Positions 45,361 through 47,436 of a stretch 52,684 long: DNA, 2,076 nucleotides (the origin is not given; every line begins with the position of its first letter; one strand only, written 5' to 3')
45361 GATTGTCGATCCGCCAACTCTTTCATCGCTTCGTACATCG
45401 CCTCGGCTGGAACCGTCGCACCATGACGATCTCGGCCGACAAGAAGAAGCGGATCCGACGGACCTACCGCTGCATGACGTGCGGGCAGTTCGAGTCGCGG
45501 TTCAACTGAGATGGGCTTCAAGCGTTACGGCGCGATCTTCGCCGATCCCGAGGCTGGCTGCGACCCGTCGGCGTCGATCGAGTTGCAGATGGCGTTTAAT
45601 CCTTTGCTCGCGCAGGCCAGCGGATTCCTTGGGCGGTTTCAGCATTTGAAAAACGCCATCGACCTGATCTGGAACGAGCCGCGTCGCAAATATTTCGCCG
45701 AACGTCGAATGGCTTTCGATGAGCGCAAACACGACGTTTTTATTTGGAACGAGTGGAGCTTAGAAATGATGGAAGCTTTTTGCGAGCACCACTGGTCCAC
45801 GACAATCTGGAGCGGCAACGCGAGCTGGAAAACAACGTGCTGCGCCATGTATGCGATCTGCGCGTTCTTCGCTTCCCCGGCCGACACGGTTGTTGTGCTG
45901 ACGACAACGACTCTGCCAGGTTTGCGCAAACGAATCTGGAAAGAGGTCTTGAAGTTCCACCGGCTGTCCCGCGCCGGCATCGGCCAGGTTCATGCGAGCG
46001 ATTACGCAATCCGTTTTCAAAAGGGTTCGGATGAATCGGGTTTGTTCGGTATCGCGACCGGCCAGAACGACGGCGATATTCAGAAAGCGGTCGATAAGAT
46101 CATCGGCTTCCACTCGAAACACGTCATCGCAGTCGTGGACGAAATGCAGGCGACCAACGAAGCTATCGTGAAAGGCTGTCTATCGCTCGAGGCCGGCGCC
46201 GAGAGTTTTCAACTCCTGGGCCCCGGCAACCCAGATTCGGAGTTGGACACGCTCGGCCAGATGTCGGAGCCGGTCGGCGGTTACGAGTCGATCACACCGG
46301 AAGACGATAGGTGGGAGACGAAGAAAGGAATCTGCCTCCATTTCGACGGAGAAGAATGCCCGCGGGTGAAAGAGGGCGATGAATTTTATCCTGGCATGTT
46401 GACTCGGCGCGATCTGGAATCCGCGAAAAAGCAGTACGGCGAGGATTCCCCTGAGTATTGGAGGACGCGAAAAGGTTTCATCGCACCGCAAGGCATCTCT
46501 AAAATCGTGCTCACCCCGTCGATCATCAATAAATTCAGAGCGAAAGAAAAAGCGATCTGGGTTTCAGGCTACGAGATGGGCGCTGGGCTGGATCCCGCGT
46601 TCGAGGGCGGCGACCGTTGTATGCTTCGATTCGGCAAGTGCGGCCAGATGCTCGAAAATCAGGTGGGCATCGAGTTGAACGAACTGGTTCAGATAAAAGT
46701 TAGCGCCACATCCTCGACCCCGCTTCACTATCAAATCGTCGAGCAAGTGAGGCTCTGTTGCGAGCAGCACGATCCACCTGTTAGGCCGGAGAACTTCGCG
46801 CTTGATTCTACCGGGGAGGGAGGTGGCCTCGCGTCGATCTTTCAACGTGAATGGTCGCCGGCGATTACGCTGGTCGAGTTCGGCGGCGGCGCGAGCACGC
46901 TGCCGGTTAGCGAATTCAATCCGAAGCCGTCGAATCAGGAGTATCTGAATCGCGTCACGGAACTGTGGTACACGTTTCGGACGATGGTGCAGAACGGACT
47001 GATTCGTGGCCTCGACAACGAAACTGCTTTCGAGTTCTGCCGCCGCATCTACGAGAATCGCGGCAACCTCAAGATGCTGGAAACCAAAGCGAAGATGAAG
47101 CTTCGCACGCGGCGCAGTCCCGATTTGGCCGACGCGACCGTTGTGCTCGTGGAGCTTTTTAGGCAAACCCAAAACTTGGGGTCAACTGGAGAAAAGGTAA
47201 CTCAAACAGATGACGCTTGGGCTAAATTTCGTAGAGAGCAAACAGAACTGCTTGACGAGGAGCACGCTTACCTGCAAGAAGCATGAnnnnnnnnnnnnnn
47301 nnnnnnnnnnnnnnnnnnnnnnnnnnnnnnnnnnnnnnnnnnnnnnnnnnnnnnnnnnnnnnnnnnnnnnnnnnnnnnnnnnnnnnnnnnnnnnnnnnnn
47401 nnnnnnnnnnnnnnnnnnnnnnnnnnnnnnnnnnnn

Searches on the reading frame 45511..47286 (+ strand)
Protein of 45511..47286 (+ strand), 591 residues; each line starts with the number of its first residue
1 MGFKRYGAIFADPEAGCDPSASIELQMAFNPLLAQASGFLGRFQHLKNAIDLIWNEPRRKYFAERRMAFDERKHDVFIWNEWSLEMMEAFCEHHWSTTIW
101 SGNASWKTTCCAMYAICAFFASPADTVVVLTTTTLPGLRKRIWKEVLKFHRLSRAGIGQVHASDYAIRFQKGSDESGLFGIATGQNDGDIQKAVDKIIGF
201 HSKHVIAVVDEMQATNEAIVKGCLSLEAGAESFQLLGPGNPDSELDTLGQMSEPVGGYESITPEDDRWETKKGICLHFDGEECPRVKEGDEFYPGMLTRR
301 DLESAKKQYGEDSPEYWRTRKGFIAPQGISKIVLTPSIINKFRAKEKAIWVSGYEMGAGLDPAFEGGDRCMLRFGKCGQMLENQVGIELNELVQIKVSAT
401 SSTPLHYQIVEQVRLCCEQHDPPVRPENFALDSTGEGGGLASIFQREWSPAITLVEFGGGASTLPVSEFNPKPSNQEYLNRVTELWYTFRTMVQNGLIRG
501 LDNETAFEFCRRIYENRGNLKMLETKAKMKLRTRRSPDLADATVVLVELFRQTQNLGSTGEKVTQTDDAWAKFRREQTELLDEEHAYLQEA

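Call 17: search_protein_families(library=pfam, proteins=[window:45511-47286:+], max_evalue=0.01)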
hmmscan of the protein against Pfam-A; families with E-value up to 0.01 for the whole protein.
window:45511-47286:+ (591 aa): 0 families

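Call 77: search_dna_similar(query=window:45511-47286:+, collection=phages, mode=protein, max_evalue=0.00001, max_rows=15)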
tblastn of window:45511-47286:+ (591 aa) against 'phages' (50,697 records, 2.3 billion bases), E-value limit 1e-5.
Records with a match: 3; places in all: 3; records where one place covers at least 80% of the query: 2.
Best place of each record, by identity: <60% 3.
By first word of the organism name: Clostridium 2; Pseudomonas 1.
By host as written in the record: Clostridium difficile strain CD105HE1 ribotype 076 2; Pseudomonas lactis 1.
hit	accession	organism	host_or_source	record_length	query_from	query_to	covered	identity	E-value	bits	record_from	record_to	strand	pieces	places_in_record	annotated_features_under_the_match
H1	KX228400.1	Clostridium phage CDKM15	Clostridium difficile strain CD105HE1 ...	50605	44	544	85%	21.9%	3e-6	56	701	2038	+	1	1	terminase large subunit | terminase small subunit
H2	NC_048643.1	Clostridium phage CDKM15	Clostridium difficile strain CD105HE1 ...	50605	44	544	85%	21.9%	3e-6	56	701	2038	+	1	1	DEAD/DEAH box helicase family protein | terminase small subunit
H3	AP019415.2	Pseudomonas phage HU1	Pseudomonas lactis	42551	296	549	43%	25.1%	3e-8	63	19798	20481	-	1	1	putative terminase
